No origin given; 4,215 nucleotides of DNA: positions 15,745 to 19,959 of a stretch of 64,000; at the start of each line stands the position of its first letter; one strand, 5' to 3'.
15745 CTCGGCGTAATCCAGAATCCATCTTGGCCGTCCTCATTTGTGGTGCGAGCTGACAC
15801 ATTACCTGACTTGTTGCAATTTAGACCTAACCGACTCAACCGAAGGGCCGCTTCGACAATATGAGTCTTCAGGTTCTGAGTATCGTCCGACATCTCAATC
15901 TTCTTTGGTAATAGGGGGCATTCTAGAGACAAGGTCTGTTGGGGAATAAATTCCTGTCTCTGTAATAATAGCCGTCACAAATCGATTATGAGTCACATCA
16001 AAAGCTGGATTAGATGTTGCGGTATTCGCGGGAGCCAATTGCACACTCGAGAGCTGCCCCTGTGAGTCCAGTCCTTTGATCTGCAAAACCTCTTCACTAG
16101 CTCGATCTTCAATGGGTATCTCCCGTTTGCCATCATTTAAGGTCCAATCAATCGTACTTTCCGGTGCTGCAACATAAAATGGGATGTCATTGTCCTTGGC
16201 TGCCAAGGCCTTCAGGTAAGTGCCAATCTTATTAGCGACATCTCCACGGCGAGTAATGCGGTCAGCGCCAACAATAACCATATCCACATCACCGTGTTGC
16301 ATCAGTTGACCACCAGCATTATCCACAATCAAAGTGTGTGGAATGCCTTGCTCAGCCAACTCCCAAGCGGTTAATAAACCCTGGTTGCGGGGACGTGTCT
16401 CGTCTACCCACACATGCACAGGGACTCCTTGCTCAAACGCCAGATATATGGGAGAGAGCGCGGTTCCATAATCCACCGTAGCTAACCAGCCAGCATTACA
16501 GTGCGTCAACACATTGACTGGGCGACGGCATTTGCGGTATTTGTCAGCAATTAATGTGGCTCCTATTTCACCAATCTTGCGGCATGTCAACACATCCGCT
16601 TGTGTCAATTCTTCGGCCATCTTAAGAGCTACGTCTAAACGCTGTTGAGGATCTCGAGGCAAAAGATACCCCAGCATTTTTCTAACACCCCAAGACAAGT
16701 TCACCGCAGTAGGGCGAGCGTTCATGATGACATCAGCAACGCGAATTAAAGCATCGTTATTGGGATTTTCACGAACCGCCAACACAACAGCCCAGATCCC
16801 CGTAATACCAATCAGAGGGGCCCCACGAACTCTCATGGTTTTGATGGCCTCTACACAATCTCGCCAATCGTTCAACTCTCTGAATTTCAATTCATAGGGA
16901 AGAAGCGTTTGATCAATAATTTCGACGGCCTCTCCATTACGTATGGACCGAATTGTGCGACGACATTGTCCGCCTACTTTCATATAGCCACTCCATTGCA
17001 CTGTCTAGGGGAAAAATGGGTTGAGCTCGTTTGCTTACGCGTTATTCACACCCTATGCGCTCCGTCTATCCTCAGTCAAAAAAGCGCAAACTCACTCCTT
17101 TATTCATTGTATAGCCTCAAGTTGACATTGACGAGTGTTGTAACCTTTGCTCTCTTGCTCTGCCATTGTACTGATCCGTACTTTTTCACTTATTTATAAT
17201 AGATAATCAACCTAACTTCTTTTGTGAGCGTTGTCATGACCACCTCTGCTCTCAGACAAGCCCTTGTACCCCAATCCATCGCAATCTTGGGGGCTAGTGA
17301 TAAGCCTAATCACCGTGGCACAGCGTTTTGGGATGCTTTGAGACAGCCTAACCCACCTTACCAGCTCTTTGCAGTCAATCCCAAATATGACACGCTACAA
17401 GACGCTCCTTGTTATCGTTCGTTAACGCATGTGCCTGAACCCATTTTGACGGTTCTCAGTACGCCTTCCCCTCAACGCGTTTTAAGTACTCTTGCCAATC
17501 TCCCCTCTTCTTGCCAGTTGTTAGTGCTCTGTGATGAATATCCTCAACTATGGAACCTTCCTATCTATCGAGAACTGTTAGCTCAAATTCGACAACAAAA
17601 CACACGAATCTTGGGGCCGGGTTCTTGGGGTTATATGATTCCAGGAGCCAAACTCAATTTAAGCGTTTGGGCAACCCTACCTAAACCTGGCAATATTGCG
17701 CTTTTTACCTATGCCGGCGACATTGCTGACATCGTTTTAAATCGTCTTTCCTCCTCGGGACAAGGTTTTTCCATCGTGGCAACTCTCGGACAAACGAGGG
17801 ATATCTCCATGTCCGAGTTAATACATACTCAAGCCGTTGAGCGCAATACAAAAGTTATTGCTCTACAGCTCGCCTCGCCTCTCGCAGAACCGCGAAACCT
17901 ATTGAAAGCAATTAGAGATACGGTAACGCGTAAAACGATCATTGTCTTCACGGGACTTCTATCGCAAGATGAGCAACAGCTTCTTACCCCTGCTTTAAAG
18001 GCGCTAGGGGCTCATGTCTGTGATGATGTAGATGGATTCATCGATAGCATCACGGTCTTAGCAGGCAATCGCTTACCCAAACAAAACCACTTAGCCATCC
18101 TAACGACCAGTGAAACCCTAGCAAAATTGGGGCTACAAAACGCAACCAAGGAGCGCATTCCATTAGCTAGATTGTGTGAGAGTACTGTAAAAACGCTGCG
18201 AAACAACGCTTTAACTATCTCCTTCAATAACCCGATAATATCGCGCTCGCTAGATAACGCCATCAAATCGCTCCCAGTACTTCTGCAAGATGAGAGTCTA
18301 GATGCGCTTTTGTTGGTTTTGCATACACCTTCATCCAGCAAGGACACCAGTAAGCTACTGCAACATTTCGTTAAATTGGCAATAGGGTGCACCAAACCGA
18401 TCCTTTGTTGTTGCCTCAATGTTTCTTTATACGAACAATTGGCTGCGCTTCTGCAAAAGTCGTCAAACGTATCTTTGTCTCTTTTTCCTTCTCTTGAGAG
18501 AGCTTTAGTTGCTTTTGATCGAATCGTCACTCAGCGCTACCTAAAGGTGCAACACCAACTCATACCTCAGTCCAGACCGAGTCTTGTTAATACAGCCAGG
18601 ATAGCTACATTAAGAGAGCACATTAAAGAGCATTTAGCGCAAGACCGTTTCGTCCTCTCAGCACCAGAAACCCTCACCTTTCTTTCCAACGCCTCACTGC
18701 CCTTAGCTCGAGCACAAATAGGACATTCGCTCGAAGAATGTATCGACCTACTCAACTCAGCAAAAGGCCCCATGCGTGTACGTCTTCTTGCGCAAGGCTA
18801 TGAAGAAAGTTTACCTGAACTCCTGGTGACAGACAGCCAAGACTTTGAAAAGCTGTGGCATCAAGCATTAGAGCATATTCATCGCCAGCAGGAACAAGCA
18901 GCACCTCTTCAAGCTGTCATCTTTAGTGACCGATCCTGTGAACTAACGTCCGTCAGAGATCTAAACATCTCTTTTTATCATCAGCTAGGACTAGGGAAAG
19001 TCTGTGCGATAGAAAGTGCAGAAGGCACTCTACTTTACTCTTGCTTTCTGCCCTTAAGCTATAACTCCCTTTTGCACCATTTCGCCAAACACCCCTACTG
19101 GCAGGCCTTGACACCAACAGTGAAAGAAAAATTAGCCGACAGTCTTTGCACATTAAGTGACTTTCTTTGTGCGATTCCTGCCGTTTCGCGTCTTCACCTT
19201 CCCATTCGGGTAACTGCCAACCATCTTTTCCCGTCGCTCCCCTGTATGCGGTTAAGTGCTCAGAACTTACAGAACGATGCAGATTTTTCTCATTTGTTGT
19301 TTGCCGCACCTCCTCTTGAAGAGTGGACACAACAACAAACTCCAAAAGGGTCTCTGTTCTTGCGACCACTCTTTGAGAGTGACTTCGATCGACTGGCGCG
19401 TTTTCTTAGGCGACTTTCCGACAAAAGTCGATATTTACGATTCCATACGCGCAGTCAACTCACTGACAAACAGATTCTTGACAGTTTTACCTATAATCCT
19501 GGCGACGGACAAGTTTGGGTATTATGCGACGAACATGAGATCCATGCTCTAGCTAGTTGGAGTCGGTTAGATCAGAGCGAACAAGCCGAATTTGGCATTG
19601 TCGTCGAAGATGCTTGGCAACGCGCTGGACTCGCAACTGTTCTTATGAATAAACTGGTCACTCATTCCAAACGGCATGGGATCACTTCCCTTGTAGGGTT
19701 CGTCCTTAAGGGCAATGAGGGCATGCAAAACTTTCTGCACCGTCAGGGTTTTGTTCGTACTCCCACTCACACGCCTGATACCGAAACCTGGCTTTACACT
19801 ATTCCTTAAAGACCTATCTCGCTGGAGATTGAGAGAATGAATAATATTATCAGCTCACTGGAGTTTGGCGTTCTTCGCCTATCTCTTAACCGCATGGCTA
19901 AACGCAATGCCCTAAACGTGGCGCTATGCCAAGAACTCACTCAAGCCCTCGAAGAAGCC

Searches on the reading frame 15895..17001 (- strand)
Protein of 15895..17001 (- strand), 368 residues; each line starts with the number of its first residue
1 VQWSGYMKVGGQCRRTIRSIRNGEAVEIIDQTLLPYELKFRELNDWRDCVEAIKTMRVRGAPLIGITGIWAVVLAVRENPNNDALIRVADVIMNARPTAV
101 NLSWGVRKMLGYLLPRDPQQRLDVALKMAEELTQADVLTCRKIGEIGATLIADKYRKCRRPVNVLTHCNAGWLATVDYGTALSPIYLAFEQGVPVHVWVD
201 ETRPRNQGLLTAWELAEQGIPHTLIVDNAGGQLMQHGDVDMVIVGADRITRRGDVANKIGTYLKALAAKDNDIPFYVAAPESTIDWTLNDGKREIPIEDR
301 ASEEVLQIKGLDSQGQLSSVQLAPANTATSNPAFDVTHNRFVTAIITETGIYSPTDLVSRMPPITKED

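Call 47: search_protein_families(library=pfam, proteins=[window:15895-17001:-], max_evalue=0.00001)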
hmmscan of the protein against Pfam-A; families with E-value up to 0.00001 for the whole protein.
window:15895-17001:- (368 aa): 1 family
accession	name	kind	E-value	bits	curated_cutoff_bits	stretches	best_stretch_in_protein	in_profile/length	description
PF01008.23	IF-2B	-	1.2e-66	225.3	22.4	1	58-354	2-280/280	Initiation factor 2 subunit family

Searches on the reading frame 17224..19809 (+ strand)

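Call 47: search_protein_families(library=pfam, proteins=[window:17224-19809:+], max_evalue=0.00001)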
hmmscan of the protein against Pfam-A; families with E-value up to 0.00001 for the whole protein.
window:17224-19809:+ (861 aa): 5 families
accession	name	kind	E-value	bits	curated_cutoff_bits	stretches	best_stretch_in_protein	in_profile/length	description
PF13607.11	Succ_CoA_lig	-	2.5e-11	43.9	27.4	1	155-248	1-93/138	Succinyl-CoA ligase like flavodoxin domain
PF13380.12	CoA_binding_2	-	7.4e-10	39.7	22.8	1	18-135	2-111/116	CoA binding domain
PF13302.13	Acetyltransf_3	-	8.3e-10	39.9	25.4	1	711-844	2-138/138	Acetyltransferase (GNAT) domain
PF00583.31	Acetyltransf_1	-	1.7e-08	35.2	20.7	1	755-843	28-116/116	Acetyltransferase (GNAT) family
PF13508.13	Acetyltransf_7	-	5.5e-06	27.1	27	0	761-844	2-83/84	Acetyltransferase (GNAT) domain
